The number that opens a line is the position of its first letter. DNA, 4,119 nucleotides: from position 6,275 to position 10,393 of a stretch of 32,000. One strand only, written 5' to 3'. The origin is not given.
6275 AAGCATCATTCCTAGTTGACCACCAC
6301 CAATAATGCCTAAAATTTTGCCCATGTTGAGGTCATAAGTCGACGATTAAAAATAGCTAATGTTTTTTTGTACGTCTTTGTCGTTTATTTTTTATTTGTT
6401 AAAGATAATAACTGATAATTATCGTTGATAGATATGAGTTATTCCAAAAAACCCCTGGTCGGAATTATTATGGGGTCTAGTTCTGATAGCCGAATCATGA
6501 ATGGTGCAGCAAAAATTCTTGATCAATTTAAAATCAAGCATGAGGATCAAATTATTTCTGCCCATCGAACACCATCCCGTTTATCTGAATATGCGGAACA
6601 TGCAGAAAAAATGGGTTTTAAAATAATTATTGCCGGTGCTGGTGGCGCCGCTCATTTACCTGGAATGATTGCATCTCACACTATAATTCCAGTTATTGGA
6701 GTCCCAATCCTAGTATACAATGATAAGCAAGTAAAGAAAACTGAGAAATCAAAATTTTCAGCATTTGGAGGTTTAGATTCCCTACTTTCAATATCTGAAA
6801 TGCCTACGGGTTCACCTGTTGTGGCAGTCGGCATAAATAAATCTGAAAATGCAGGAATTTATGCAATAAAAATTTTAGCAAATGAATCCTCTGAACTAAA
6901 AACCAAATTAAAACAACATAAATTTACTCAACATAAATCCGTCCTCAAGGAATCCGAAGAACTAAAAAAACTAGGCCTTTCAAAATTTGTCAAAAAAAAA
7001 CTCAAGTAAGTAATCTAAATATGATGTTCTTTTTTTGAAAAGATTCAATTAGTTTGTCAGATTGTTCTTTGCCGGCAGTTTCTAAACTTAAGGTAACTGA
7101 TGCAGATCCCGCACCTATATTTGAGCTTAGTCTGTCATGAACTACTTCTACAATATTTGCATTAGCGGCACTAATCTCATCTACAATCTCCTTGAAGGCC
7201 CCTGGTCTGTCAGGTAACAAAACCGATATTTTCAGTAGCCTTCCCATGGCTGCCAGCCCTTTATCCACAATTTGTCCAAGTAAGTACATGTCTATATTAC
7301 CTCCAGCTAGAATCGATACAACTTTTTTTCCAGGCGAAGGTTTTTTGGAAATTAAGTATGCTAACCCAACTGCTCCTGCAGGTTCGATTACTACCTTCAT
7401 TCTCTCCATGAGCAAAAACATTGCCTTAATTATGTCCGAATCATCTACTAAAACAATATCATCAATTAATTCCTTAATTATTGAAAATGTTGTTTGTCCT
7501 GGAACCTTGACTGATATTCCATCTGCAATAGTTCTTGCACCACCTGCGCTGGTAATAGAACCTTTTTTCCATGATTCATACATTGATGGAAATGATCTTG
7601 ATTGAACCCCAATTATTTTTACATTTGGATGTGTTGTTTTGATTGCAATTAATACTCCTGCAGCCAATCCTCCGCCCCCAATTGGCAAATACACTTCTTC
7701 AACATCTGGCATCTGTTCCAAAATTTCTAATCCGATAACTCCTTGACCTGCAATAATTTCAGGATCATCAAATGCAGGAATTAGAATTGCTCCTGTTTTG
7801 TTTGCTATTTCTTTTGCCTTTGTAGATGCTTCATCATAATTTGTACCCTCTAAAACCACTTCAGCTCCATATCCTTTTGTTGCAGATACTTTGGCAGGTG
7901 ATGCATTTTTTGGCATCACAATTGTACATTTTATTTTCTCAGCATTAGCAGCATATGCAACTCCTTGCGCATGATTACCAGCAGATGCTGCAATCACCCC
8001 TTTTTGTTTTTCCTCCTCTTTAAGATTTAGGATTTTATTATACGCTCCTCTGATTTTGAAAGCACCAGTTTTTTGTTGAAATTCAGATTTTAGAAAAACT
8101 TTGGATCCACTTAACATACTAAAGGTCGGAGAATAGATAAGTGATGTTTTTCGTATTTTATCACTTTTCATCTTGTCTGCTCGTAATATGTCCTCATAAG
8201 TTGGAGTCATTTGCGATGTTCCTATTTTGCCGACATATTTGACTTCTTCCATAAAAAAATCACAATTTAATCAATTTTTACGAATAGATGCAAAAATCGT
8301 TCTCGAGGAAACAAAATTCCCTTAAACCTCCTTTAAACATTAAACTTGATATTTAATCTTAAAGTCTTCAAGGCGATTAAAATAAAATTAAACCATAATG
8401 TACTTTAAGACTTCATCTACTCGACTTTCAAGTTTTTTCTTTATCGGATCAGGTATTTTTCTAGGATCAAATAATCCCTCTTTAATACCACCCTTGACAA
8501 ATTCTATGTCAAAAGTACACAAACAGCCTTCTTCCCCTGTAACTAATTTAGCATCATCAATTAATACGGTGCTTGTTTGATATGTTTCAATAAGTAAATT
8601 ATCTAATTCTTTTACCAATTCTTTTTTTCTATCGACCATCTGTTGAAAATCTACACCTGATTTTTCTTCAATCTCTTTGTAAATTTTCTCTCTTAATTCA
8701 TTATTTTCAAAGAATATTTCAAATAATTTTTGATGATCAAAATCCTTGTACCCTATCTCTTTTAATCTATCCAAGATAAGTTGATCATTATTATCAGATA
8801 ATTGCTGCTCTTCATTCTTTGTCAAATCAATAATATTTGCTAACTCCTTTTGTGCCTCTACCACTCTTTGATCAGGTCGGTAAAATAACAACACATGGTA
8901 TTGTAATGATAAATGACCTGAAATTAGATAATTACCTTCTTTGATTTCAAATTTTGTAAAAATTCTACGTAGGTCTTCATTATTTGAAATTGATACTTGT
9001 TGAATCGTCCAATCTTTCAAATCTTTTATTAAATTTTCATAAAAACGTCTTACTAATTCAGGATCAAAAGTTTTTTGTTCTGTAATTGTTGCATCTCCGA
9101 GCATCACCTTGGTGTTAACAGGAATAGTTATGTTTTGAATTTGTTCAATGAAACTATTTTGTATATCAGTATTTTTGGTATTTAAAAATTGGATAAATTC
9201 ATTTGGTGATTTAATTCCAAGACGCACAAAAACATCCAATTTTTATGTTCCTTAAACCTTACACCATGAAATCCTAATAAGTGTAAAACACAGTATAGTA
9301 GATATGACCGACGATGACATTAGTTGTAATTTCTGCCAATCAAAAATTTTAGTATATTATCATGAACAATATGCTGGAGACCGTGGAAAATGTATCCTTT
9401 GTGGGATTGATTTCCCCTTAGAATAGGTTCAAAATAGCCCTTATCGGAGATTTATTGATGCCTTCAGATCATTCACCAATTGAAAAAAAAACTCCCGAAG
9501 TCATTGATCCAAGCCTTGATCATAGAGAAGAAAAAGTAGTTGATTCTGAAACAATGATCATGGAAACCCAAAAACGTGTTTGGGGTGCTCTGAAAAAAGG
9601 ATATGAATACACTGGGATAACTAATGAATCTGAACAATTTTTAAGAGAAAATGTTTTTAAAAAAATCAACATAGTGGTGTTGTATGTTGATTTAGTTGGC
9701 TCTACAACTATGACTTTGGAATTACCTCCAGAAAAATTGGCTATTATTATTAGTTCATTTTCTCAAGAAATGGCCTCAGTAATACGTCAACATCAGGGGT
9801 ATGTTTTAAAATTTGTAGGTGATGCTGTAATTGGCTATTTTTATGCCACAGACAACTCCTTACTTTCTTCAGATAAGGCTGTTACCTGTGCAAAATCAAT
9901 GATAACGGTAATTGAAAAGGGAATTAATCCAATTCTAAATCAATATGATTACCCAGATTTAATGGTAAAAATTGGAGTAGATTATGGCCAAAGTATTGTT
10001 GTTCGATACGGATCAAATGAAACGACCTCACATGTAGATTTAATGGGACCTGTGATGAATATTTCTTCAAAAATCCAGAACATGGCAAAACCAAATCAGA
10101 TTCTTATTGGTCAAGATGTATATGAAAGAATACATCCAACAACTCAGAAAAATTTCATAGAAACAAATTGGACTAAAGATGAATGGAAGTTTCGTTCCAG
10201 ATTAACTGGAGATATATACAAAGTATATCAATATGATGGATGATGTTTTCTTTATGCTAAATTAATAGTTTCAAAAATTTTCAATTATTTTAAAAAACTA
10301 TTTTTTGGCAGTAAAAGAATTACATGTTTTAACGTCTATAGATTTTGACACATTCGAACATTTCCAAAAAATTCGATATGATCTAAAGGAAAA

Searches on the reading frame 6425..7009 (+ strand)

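Call 75: search_protein_families(library=pfam, proteins=[window:6425-7009:+], max_evalue=0.001)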
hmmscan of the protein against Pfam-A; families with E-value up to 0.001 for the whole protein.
window:6425-7009:+ (194 aa): 1 family
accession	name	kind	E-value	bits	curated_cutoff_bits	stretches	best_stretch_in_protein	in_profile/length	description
PF00731.26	AIRC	-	3e-53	179.8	30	1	12-170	2-146/148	AIR carboxylase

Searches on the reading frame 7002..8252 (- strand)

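Call 75: search_protein_families(library=pfam, proteins=[window:7002-8252:-], max_evalue=0.001)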
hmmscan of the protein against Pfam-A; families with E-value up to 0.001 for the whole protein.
window:7002-8252:- (416 aa): 3 families
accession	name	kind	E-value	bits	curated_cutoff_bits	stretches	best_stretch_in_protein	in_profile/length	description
PF00291.31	PALP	-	6.8e-86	288.7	35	1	30-317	2-295/295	Pyridoxal-phosphate dependent enzyme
PF13291.12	ACT_4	-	0.00034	21.7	27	0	341-407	8-71/80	ACT domain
PF01842.31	ACT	-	0.00073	19.7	27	0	342-373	3-34/66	ACT domain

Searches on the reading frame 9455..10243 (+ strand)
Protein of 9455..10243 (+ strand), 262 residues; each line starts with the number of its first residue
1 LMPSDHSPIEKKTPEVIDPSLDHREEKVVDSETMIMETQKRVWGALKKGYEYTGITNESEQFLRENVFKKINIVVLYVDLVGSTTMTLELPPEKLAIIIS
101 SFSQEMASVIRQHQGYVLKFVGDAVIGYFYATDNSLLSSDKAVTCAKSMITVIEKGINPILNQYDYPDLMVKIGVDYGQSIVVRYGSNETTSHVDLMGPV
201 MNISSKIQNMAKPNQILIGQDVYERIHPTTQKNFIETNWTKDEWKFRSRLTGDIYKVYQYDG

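Call 75: search_protein_families(library=pfam, proteins=[window:9455-10243:+], max_evalue=0.001)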
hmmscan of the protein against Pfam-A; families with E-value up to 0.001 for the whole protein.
window:9455-10243:+ (262 aa): 1 family
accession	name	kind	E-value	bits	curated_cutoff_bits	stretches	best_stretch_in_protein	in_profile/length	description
PF00211.25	Guanylate_cyc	-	1.1e-13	51.6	21.9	1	72-231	8-157/183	Adenylate and Guanylate cyclase catalytic domain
